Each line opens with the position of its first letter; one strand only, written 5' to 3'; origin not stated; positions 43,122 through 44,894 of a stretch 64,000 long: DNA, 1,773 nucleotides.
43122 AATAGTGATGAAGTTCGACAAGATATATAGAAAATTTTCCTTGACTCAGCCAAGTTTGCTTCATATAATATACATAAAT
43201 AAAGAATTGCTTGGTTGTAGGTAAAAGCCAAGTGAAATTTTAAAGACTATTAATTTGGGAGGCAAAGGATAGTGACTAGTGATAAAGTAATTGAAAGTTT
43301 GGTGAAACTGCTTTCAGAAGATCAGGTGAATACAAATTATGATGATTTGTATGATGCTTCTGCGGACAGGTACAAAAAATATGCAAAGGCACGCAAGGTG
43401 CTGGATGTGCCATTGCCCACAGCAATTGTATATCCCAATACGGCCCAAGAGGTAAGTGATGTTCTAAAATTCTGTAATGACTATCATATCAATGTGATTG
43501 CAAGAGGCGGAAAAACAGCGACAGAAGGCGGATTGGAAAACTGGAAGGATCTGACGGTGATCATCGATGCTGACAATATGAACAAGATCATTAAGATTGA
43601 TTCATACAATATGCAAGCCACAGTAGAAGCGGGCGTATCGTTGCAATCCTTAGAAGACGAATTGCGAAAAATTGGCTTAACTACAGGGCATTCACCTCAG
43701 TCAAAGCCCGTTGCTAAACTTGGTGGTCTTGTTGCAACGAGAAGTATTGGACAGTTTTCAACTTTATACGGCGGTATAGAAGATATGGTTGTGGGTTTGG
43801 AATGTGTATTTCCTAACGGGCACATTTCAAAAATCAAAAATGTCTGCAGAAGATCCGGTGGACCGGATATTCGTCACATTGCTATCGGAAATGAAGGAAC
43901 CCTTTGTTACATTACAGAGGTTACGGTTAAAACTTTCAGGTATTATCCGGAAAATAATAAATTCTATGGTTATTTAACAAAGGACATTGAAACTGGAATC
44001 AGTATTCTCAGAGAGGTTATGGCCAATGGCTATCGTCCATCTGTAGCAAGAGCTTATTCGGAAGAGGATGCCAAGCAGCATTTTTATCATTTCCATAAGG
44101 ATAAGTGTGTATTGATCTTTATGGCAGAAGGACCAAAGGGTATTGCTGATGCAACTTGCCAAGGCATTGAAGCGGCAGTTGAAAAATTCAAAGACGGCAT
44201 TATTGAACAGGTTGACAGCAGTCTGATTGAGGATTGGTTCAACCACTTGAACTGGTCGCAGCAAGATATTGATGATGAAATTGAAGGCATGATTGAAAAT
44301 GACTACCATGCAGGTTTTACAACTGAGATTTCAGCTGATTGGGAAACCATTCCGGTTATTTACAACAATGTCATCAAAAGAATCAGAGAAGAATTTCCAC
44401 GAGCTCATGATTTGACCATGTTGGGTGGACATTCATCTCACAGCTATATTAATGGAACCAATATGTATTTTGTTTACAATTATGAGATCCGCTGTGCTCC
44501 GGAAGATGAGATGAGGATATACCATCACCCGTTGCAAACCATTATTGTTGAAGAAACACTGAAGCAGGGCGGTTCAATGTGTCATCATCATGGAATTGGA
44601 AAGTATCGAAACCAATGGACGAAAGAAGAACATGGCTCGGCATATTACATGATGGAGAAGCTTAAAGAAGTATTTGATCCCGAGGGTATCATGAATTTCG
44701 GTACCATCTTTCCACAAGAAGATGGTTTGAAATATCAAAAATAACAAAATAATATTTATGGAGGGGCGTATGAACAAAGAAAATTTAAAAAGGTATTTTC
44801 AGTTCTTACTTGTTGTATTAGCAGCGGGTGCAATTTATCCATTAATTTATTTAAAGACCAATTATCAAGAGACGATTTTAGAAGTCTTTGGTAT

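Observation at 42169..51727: RpiR-controlled operon joining an AGPS-like flavoenzyme to its own EtfBA, an SDR, an FGGY kinase and two carriers: a counterpart of the unassigned E. coli ygc cluster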

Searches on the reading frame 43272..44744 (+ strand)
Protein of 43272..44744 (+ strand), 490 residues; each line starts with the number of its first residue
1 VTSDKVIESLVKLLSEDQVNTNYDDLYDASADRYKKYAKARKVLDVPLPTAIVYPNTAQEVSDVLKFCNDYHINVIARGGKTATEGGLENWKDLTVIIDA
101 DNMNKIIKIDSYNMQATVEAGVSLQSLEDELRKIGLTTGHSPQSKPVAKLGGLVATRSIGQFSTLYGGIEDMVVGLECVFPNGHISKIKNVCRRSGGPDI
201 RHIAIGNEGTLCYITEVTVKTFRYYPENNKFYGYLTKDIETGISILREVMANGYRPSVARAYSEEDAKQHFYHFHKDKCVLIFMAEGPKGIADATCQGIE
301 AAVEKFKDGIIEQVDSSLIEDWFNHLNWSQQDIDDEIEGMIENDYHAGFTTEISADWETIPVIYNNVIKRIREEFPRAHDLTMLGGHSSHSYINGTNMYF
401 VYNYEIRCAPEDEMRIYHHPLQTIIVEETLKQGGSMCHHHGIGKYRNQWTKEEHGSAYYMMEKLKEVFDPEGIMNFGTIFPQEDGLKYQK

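Call 3: search_protein_families(library=pfam, proteins=[window:43272-44744:+])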
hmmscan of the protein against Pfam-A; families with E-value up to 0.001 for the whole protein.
window:43272-44744:+ (490 aa): 2 families
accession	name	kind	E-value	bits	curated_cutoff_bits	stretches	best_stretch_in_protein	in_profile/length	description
PF01565.28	FAD_binding_4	-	1.4e-35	122.4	26.4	1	49-187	1-137/139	FAD binding domain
PF02913.24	FAD-oxidase_C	-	8.3e-24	85.1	21.2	1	226-477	2-246/248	FAD linked oxidases, C-terminal domain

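Call 4: search_protein_families(library=ncbifam, proteins=[window:43272-44744:+])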
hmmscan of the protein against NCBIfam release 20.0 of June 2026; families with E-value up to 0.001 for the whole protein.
window:43272-44744:+ (490 aa): 10 families
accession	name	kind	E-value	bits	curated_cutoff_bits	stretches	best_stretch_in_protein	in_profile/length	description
TIGR00387.1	glcD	equivalog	5.3e-41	140.8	567.9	1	52-477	1-412/413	glycolate oxidase subunit GlcD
NF049975.1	2HglutDHaseYdiJ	equivalog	1.6e-23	82.5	1350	1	48-189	51-193/1018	D-2-hydroxyglutarate dehydrogenase YdiJ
NF008408.0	PRK11230.1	equivalog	4e-20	71.8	897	1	48-256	55-261/499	glycolate oxidase subunit GlcD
NF008439.0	PRK11282.1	equivalog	7.3e-12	44.8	284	1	96-223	43-172/358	glycolate oxidase subunit GlcE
TIGR01677.1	pln_FAD_oxido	subfamily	1.9e-11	43.2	383.1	1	50-194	35-182/560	FAD-dependent oxidoreductase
TIGR01679.1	bact_FAD_ox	subfamily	2.7e-09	36.4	292.25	1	48-224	11-175/419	FAD-linked oxidoreductase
NF053785.1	DcplphribOxDprE1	equivalog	1.1e-07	31.4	500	1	50-259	16-218/449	decaprenylphosphoryl-beta-D-ribose oxidase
TIGR01678.1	FAD_lactone_ox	subfamily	9.2e-07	28.1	396.8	1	50-221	16-178/438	sugar 1,4-lactone oxidase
NF008387.0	PRK11183.1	equivalog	3.5e-05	22.6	391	1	4-135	9-134/570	D-lactate dehydrogenase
TIGR01676.1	GLDHase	equivalog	8.3e-05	21.6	458.25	1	54-222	67-226/541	L-galactonolactone dehydrogenase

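Call 5: find_homologous_proteins(query=window:43272-44744:+)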
Query window:43272-44744:+ (490 aa): 4128 proteins with E <= 0.001 among 8000 candidates; the best 120 are listed.
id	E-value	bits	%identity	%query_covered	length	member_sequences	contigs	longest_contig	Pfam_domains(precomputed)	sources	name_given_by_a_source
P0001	0.0e+0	1141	100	100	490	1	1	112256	PF01565.29,PF02913.25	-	-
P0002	3.3e-288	974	83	100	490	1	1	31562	PF01565.29,PF02913.25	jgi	jgi:alkyldihydroxyacetonephosphate synthase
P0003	1.9e-287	971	83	100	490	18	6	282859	PF01565.29,PF02913.25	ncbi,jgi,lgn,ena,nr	ncbi:MAG: FAD-linked oxidoreductase [Firmicutes bacterium GWF2_51_9]|nr:MAG: FAD-linked oxidoreducta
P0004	2.6e-287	971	84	99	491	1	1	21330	PF01565.29,PF02913.25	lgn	-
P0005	2.1e-286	968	83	99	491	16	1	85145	PF01565.29,PF02913.25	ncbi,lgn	-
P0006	3.4e-286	967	83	99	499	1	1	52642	PF01565.29,PF02913.25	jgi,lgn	jgi:alkyldihydroxyacetonephosphate synthase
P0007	1.1e-285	966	82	100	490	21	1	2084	PF01565.29,PF02913.25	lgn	-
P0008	1.7e-285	965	83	100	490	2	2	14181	PF01565.29,PF02913.25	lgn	-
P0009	7.3e-285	963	82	100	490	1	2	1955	PF01565.29,PF02913.25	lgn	-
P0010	1.9e-284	962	81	100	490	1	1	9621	PF01565.29,PF02913.25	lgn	-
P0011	2.4e-284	961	81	100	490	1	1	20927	PF01565.29,PF02913.25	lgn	-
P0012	3.2e-284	961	82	100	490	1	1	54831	PF01565.29,PF02913.25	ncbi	-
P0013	5.2e-284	960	82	100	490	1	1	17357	PF01565.29,PF02913.25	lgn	-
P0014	1.6e-283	959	82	100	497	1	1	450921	PF01565.29,PF02913.25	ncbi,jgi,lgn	-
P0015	1.9e-283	958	82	100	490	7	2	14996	PF01565.29,PF02913.25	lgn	-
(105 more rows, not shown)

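Call 12: find_related_loci(query=A1, collection=genome_contigs, flank=10000)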
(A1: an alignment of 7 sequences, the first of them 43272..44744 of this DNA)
Query A1 (490 aa) in genome_contigs; peptide patterns used: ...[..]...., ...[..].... (x = any residue, [..] = any of these).
599 stretches matched a pattern (row limit reached: there are more); 583 encode a relative of the query (tblastn E <= 1e-3); the best 80 are kept; 80 distinct loci.
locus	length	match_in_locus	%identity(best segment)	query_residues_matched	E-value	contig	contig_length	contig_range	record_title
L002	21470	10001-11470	83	1-490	0e+0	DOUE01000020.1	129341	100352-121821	MAG TPA_asm: Erysipelotrichaceae bacterium isolate UBA12416 contig_323, whole genome shotgun sequence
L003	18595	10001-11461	83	1-487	0e+0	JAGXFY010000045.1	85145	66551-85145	MAG: Clostridiales bacterium isolate LH_M26 k141_707843, whole genome shotgun sequence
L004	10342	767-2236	82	1-490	0e+0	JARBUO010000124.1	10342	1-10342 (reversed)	MAG: Bacillota bacterium isolate L_E1_T20_C_bin.72 scaffold_10161, whole genome shotgun sequence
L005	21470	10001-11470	81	1-490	0e+0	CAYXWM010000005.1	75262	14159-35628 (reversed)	MAG TPA_asm: uncultured Defluviitaleaceae bacterium isolate SRP242652_co2_103 genome assembly, contig: NODE_451_length_7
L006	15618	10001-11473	82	1-490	0e+0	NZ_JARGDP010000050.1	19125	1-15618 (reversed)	Petrocella sp. FN5 50, whole genome shotgun sequence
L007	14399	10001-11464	81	1-488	0e+0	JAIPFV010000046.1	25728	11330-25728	MAG: Spirochaetia bacterium isolate Tobar18m-G11 Tobar18m-C569, whole genome shotgun sequence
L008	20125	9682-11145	81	1-488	0e+0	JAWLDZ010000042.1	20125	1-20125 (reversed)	MAG: Spirochaetaceae bacterium isolate 20BLK6-1.bin.24 NODE_2578_length_20125_cov_36.540597, whole genome shotgun sequen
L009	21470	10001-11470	81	1-490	0e+0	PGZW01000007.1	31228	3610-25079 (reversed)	MAG: Firmicutes bacterium HGW-Firmicutes-19 08E140C01_scaffold_1030, whole genome shotgun sequence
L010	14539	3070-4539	81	1-490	0e+0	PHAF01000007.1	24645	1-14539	MAG: Firmicutes bacterium HGW-Firmicutes-10 bjp_ig2102_scaffold_1247, whole genome shotgun sequence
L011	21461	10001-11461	80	1-487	0e+0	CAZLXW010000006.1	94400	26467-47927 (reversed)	MAG TPA_asm: uncultured Eubacteriales bacterium isolate SRP241341_co1_141 genome assembly, contig: NODE_298_length_94400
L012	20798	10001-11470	81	1-490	0e+0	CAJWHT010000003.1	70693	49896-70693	MAG TPA_asm: uncultured Desulfobacteraceae bacterium isolate ERR599032_bin.108_MetaBAT_v2.12.1_MAG genome assembly, cont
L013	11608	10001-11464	80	1-488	0e+0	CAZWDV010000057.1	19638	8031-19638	MAG TPA_asm: uncultured Sediminispirochaeta sp. isolate binchicken_co8_71 genome assembly, contig: NODE_4530_length_1963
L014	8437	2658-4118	80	1-487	0e+0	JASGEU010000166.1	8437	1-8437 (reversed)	MAG: Mobilitalea sp. isolate 7M009 JMF-2106-05-0007A.bin.9_165, whole genome shotgun sequence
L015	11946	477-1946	80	1-490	0e+0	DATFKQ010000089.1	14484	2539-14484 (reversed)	MAG TPA_asm: Desulfotignum sp. isolate SMAG_U9174 k141_316957, whole genome shotgun sequence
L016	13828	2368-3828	80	4-490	0e+0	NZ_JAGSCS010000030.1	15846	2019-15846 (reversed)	Proteiniclasticum sediminis strain BAD-10 BAD-10_scaffold30, whole genome shotgun sequence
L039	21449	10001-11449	77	5-487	0e+0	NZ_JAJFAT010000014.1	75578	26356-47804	Halanaerobium polyolivorans strain Z-7514 NODE_14_length_75578_cov_192.759619, whole genome shotgun sequence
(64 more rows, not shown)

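Call 19: find_encoding_contigs(protein=P0001, flank=10000, max_places=2)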
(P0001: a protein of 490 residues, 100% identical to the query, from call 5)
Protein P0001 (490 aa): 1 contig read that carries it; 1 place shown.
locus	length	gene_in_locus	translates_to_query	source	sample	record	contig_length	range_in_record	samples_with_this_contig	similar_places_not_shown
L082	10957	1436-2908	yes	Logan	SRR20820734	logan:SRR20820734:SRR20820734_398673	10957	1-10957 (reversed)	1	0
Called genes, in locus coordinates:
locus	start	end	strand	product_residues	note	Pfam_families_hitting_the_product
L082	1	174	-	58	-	?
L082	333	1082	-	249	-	PF01418:HTH_6 (faint), PF01380:SIS (weak)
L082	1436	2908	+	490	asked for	PF01565:FAD_binding_4, PF02913:FAD-oxidase_C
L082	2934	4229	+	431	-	PF07690:MFS_1, PF12832:MFS_1_like (faint)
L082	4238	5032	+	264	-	PF01012:ETF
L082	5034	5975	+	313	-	PF01012:ETF, PF00766:ETF_alpha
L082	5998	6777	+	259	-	PF00106:adh_short, PF08659:KR, PF23441:SDR (faint), PF13561:adh_short_C2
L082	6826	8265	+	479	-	PF00370:FGGY_N, PF02782:FGGY_C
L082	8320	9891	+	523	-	PF02028:BCCT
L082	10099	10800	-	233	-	-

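Call 21: search_solved_structures(query=window:43272-44744:+, max_evalue=1e-10, show_alignments=2)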
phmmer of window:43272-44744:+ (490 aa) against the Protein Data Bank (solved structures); distinct sequences matched with E-value up to 1e-10: 10.
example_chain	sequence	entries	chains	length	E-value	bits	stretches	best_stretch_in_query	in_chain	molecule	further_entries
4bby_A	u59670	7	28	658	2.4e-51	177.9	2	47-279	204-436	ALKYLDIHYDROXYACETONEPHOSPHATE SYNTHASE, PEROXISOMAL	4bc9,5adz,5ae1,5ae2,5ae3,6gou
4bc7_A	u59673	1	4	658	4.8e-51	176.9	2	47-279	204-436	ALKYLDIHYDROXYACETONEPHOSPHATE SYNTHASE, PEROXISOMAL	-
4bca_A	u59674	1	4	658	7.7e-51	176.2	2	47-279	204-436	ALKYLDIHYDROXYACETONEPHOSPHATE SYNTHASE, PEROXISOMAL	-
2uuu_A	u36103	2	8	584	1.5e-43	152.2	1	48-271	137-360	ALKYLDIHYDROXYACETONEPHOSPHATE SYNTHASE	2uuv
9qgz_A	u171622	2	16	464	3.7e-28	101.4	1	47-257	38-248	Glycolate oxidase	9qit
3pm9_A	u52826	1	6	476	9.4e-26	93.5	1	52-223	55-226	Putative oxidoreductase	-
7qh2_C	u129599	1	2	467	1.2e-20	76.7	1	49-221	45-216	Lactate dehydrogenase (NAD(+),ferredoxin) subunit LctD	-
8jdc_A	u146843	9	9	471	1.7e-20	76.2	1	48-221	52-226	Probable D-lactate dehydrogenase, mitochondrial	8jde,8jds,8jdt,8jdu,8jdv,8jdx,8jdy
8jdb_A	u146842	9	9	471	1.8e-20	76.1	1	48-221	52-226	Probable D-lactate dehydrogenase, mitochondrial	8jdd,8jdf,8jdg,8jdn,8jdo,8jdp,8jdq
6lpn_A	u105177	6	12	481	1.9e-18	69.4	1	52-219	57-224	D-2-hydroxyglutarate dehydrogenase, mitochondrial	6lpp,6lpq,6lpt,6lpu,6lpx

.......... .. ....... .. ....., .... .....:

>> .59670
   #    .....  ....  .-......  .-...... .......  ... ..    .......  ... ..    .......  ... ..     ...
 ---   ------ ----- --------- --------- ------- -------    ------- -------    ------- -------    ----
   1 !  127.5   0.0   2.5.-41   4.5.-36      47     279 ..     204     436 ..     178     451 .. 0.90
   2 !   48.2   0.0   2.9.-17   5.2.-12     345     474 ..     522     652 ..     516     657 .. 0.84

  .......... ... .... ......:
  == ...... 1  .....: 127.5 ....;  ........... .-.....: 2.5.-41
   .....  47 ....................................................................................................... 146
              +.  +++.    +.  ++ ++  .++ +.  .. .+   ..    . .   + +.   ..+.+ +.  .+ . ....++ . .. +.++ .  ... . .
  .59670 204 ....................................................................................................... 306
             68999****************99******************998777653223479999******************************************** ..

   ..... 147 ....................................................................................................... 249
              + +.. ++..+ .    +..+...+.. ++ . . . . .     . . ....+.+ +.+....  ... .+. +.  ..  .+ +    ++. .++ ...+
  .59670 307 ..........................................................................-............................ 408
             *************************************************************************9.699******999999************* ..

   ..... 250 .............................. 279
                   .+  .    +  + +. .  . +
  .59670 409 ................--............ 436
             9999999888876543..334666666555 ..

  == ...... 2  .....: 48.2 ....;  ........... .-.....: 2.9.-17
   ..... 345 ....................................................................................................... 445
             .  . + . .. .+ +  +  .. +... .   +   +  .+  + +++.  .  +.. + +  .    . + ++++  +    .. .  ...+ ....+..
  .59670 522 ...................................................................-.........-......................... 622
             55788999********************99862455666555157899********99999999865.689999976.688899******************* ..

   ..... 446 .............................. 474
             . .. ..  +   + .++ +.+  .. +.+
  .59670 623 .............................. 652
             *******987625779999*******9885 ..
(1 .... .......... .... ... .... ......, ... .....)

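Call 48: search_dna_similar(query=window:43272-44744:+, collection=plasmids, mode=protein, max_evalue=1e-60, max_rows=40)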
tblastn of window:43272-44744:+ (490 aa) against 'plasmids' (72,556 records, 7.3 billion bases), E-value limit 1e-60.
Records with a match: 30; places in all: 31; records where one place covers at least 80% of the query: 30.
Best place of each record, by identity: 60-80% 10; <60% 20.
By first word of the organism name: Streptomyces 17; Enterococcus 6; Escherichia 3; Ilyobacter 1; Bacillus 1; Priestia 1; Vibrio 1.
By predicted mobility (MOB-suite, as given by PLSDB): non-mobilizable 25; mobilizable 4; conjugative 1.
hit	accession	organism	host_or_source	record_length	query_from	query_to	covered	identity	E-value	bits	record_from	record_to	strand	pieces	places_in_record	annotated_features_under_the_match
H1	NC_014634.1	Ilyobacter polytropus DSM 2926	marine mud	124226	6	487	98%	78.2%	0e+0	783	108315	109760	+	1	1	FAD-binding oxidoreductase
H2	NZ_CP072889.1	Enterococcus raffinosus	stream/river surface water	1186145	1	490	100%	75.7%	0e+0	783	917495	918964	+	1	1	record has no annotation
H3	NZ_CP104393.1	Enterococcus raffinosus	fermented food (Meju)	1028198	1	490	100%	75.7%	0e+0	783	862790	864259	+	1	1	record has no annotation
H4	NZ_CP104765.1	Enterococcus raffinosus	Homo sapiens,urine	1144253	1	490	100%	75.7%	0e+0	783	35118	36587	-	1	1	record has no annotation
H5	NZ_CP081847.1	Enterococcus raffinosus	Homo sapiens,feces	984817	1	490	100%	75.5%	0e+0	783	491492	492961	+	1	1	FAD-binding oxidoreductase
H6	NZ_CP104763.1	Enterococcus raffinosus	-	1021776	1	490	100%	75.5%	0e+0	783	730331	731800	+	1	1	record has no annotation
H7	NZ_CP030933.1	Enterococcus gilvus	cow,milk,milk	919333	1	490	100%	74.7%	0e+0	775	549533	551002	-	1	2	FAD-binding oxidoreductase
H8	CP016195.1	Bacillus thuringiensis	organism,soil sample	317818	1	488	100%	74.8%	0e+0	755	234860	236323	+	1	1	FAD-linked oxidoreductase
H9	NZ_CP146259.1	Priestia megaterium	Nicotiana tabacum L.,Cell ...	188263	1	490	100%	73.1%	0e+0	746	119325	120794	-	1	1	FAD-binding oxidoreductase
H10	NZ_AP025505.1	Vibrio pelagius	-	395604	1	490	100%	66.3%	0e+0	664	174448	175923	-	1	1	FAD-binding oxidoreductase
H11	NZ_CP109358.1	Streptomyces sp. NBC_01562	-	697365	1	481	98%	57.6%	0e+0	576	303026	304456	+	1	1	FAD-binding oxidoreductase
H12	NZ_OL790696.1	Escherichia coli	-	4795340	1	483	99%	55.6%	3e-168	533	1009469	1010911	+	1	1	none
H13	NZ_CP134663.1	Escherichia coli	Larus michahellis,bacteria,cloaca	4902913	1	483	99%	55.4%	4e-168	532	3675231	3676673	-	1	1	none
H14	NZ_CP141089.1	Escherichia coli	Homo sapiens,Infected Human Urine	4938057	1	483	99%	55.4%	6e-168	532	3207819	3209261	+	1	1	none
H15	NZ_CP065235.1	Streptomyces clavuligerus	cell culture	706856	1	483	99%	54.7%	6e-171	541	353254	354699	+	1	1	FAD-binding oxidoreductase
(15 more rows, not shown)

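Call 49: get_annotated_region(hit=H1, flank=9000)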
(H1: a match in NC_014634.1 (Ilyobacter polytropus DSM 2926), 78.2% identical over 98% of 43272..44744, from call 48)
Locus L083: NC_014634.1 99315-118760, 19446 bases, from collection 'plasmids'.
description: Ilyobacter polytropus DSM 2926 plasmid pILYOP02, complete sequence
organism: Ilyobacter polytropus DSM 2926 (NCBI taxid 572544)
taxonomy: Bacteria; Fusobacteriota; Fusobacteriia; Fusobacteriales; Fusobacteriaceae; Ilyobacter; Ilyobacter polytropus; Ilyobacter polytropus DSM 2926
host: -; source: marine mud; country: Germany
typing (MOB-suite, as given by PLSDB): conjugative; replicon rep_cluster_1748; relaxase MOBQ; mating-pair formation MPF_T
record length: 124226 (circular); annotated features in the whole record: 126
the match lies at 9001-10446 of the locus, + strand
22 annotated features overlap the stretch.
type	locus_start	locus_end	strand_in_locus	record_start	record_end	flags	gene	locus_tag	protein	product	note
CDS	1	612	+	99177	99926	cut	-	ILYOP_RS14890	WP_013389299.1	recombinase family protein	GO:0006310 - DNA recombination [Evidence IEA]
CDS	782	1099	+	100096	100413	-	-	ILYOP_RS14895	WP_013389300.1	nucleotidyltransferase domain-containing protein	-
CDS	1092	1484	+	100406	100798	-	-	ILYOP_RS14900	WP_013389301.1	HEPN domain-containing protein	-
CDS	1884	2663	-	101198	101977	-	-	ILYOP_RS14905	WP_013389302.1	enoyl-CoA hydratase-related protein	-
CDS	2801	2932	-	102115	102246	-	-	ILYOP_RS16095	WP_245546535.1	hypothetical protein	-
CDS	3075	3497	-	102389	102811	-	-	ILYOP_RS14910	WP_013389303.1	MarR family transcriptional regulator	-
CDS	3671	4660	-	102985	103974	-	-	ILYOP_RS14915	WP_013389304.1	YhdH/YhfP family quinone oxidoreductase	-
CDS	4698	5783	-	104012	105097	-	-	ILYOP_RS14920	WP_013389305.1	NADH:flavin oxidoreductase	-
CDS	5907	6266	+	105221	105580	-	-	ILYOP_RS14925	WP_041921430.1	glutamate mutase L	-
CDS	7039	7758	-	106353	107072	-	-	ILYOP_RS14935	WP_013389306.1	SIS domain-containing protein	GO:1901135 - carbohydrate derivative metabolic process [Evidence IEA]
CDS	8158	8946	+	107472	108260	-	-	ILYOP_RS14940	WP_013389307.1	SDR family oxidoreductase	-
CDS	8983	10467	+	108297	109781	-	-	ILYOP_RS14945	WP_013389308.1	FAD-binding oxidoreductase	-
CDS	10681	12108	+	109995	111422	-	-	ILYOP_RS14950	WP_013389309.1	FGGY-family carbohydrate kinase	GO:0005975 - carbohydrate metabolic process [Evidence IEA]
CDS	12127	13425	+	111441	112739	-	-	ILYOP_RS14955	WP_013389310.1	MFS transporter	GO:0055085 - transmembrane transport [Evidence IEA]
CDS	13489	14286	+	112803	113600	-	-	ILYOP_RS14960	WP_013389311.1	electron transfer flavoprotein subunit beta/FixA family protein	-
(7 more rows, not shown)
